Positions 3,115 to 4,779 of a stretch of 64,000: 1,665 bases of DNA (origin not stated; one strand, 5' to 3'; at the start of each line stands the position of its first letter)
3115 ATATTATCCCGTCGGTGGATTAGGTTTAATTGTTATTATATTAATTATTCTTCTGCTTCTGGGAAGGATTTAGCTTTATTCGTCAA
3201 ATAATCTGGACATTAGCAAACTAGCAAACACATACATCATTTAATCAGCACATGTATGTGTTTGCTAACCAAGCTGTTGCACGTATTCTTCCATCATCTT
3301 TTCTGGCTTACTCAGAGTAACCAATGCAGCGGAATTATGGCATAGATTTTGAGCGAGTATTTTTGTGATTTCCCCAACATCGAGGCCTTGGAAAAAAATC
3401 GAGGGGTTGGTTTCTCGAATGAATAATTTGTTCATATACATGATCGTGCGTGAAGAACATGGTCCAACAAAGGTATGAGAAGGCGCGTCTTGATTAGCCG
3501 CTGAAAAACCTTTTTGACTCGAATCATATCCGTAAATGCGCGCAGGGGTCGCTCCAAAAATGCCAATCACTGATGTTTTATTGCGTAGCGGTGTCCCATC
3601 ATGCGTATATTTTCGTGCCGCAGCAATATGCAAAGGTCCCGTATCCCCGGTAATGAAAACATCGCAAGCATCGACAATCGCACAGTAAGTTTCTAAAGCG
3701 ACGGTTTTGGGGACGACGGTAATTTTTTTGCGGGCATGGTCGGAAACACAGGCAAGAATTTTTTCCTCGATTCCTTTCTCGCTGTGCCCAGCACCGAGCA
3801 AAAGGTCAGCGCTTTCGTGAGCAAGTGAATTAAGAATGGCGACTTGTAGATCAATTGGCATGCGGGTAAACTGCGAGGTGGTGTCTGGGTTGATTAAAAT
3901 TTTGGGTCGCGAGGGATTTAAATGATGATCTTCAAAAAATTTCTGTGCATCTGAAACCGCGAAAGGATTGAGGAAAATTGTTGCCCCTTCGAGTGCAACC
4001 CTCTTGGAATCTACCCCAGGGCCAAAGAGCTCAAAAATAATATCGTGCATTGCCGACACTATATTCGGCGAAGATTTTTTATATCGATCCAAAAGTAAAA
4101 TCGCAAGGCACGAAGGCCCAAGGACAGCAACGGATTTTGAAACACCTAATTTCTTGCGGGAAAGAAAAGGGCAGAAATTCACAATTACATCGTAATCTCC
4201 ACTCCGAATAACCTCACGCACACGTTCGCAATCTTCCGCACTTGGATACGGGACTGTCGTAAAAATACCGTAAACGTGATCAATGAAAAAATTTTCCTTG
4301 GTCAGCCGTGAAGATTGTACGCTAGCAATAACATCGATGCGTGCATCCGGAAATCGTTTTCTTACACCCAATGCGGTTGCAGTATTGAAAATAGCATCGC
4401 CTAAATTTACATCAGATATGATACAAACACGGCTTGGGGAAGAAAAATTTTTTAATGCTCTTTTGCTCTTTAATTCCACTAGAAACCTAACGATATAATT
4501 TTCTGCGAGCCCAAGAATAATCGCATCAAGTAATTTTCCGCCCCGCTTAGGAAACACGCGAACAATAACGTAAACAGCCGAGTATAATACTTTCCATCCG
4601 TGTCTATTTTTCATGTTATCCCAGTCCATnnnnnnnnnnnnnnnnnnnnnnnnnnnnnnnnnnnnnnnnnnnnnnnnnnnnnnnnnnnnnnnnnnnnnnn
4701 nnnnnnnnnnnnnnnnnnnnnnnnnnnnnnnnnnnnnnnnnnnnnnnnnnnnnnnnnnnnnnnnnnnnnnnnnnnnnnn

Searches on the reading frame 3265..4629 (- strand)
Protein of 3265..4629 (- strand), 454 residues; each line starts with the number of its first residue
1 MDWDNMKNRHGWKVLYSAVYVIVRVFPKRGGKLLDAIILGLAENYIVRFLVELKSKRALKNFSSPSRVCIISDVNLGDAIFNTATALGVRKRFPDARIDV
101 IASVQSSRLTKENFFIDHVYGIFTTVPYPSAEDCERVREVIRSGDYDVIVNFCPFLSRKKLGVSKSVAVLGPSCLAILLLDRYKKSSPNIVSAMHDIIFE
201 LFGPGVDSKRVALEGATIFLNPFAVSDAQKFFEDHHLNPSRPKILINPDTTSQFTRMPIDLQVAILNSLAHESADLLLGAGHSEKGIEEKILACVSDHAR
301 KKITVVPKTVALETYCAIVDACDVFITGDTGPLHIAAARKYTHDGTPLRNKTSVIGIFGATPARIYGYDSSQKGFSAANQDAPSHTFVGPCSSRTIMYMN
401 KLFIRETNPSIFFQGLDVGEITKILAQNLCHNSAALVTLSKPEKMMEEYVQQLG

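Call 16: search_protein_families(library=pfam, proteins=[window:3265-4629:-], max_evalue=0.001)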
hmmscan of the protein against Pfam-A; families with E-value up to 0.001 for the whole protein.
window:3265-4629:- (454 aa): 1 family
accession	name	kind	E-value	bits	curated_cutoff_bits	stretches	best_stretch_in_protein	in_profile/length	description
PF01075.23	Glyco_transf_9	-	2.2e-12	47.3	22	1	223-384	87-236/247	Glycosyltransferase family 9 (heptosyltransferase)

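Call 67: find_homologous_proteins(query=window:3268-4629:-)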
Query window:3268-4629:- (454 aa): 258 proteins with E <= 0.001 among 8000 candidates; the best 120 are listed.
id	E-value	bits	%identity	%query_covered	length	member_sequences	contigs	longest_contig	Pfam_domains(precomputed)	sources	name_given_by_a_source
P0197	0.0e+0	1010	100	99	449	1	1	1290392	PF01075.24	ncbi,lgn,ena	-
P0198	4.8e-92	327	38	90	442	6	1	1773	PF01075.24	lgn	-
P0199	5.7e-91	324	39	90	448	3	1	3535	PF01075.24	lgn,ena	-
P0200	1.5e-90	322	38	90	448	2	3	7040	PF01075.24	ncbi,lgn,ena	-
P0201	2.5e-88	315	39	90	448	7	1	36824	PF01075.24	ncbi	-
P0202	9.0e-88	313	39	90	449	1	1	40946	PF01075.24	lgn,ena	-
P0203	8.1e-87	310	38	91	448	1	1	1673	PF01075.24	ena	-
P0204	3.2e-86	308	38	90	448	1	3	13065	PF01075.24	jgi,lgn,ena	-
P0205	5.7e-86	307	36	99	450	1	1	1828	PF01075.24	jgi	jgi:ADP-heptose:LPS heptosyltransferase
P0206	1.2e-85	306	38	89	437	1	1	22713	PF01075.24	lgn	-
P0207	2.5e-85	305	37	92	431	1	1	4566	PF01075.24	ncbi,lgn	-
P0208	2.7e-85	305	36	90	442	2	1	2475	PF01075.24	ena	-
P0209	4.9e-85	304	38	89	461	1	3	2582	PF01075.24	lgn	-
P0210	2.2e-84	302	38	89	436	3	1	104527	PF01075.24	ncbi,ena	-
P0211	6.3e-84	301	39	91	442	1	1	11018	PF01075.24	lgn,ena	-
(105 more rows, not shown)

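Call 69: find_encoding_contigs(protein=P0197, flank=10000, max_places=4)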
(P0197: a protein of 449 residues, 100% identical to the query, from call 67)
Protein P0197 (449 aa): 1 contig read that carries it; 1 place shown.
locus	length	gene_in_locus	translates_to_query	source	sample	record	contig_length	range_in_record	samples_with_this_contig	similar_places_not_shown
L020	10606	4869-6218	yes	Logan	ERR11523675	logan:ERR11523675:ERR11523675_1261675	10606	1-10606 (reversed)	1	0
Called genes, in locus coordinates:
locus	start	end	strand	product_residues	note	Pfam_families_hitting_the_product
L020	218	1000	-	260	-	-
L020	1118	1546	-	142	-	-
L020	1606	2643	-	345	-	PF01656:CbiA, PF13614:AAA_31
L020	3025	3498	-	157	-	-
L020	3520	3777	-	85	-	-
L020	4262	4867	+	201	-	PF09335:VTT_dom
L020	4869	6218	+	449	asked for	PF01075:Glyco_transf_9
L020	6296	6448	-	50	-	-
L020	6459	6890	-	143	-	PF13670:PepSY_2, PF03413:PepSY (faint), PF13670:PepSY_2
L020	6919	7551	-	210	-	-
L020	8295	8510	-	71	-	PF05532:CsbD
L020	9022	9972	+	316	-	PF00561:Abhydrolase_1, PF12697:Abhydrolase_6, PF12146:Hydrolase_4, PF03096:Ndr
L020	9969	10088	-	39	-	-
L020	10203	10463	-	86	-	PF14526:Cass2 (weak)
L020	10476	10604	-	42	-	?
